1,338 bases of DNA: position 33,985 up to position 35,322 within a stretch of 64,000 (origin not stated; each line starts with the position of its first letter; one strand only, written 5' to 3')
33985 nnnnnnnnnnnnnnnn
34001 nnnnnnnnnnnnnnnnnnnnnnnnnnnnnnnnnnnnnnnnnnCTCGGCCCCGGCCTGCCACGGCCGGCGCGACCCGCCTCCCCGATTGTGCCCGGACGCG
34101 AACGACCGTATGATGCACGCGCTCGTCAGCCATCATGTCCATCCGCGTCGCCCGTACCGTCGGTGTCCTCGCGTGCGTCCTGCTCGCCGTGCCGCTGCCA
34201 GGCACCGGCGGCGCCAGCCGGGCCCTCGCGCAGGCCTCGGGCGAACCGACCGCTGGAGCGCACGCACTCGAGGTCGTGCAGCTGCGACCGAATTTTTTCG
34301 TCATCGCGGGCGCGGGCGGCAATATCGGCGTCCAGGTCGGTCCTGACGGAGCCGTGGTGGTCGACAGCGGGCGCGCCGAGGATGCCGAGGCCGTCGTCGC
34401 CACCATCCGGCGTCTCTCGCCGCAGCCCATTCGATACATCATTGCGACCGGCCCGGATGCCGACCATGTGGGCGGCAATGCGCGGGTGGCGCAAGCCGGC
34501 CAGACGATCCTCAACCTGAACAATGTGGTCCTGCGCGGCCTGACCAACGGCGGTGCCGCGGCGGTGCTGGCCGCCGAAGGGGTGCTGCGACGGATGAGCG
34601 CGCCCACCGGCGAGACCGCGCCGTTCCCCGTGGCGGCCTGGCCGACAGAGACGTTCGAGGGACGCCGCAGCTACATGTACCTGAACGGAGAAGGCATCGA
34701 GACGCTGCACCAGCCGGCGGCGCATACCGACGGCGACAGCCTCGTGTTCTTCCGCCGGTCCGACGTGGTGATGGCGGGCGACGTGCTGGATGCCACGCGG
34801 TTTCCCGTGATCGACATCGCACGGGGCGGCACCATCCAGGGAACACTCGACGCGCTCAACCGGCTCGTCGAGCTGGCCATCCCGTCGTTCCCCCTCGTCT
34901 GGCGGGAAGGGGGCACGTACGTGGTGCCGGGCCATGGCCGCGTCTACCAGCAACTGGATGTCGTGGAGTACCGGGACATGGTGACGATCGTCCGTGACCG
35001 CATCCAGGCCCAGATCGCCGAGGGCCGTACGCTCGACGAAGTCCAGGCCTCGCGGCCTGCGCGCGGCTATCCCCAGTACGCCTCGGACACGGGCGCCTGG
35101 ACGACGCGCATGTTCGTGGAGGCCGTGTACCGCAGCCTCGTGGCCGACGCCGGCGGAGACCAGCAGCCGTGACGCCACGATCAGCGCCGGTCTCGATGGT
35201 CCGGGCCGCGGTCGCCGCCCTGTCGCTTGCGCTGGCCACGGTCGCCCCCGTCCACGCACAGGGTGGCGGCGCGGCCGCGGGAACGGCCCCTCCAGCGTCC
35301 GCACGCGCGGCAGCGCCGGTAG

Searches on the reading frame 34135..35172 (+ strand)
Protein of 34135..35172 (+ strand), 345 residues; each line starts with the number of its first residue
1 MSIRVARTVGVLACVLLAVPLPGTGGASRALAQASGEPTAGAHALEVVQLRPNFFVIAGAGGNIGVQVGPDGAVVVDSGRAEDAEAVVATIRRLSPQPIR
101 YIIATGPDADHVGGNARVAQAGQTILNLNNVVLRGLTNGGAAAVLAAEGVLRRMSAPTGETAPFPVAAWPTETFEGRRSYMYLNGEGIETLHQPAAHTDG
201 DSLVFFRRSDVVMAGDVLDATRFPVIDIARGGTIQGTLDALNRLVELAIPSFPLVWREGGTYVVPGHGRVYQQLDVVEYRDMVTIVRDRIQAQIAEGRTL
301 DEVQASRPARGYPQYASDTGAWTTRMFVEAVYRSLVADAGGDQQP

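Call 50: search_protein_families(library=pfam, proteins=[window:34135-35172:+], max_evalue=0.01)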
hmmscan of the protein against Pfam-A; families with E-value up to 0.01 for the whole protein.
window:34135-35172:+ (345 aa): 1 family
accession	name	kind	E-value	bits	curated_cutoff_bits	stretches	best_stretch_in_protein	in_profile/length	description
PF00753.33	Lactamase_B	-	3e-13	50.6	22.7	1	61-267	5-196/196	Metallo-beta-lactamase superfamily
